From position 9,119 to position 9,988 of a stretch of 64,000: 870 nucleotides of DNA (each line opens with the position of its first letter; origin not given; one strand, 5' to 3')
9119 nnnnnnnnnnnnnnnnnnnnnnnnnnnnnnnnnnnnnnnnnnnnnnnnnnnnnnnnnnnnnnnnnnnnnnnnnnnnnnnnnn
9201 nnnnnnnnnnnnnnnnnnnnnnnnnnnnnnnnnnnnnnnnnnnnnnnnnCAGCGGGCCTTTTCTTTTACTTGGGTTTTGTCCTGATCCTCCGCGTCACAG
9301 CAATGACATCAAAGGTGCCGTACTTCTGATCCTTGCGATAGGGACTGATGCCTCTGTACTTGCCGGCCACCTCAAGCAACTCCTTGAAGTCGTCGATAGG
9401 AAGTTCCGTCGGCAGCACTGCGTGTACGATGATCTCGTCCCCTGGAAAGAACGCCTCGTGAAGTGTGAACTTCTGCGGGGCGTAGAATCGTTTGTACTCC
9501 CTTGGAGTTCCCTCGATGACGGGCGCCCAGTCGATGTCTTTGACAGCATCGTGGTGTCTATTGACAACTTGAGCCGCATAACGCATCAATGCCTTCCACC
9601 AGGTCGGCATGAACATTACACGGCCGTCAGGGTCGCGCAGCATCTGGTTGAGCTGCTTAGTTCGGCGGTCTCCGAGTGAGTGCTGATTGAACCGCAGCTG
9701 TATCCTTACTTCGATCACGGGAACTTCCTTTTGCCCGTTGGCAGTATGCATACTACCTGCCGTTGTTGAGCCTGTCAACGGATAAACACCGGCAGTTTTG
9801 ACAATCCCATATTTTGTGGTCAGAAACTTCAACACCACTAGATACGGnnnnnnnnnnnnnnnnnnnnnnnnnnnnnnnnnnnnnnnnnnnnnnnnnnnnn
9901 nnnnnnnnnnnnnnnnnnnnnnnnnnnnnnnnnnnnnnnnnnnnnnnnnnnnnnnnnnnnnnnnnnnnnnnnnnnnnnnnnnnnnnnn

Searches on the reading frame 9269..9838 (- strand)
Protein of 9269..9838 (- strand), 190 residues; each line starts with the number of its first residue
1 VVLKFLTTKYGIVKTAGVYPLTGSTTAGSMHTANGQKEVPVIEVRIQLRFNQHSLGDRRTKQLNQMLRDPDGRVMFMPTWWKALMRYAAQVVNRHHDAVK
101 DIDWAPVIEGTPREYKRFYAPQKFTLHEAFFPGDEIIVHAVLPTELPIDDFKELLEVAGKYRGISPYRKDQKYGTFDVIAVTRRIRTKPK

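Call 90: search_protein_families(library=pfam, alignment_id=A5, max_evalue=0.001)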
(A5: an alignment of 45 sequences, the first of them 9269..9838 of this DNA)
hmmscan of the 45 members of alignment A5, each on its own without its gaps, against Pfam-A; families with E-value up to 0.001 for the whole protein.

A. member 1, window:9269-9838:- (190 aa): 0 families

B. families by the number of members that match (of 45 scanned): 7 families
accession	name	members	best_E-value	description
PF17338.8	GP88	1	1.3e-39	Gene product 88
PF01145.31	Band_7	1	2.5e-18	SPFH domain / Band 7 family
PF04545.22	Sigma70_r4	1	4.4e-10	Sigma-70, region 4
PF04542.20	Sigma70_r2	1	1.8e-07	Sigma-70 region 2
PF11348.13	DUF3150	1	3.4e-07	Protein of unknown function (DUF3150)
PF06941.18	NT5C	1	1.3e-06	5' nucleotidase, deoxy (Pyrimidine), cytosolic type C protein (NT5C)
PF23872.1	DUF7227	1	0.00012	Domain of unknown function (DUF7227)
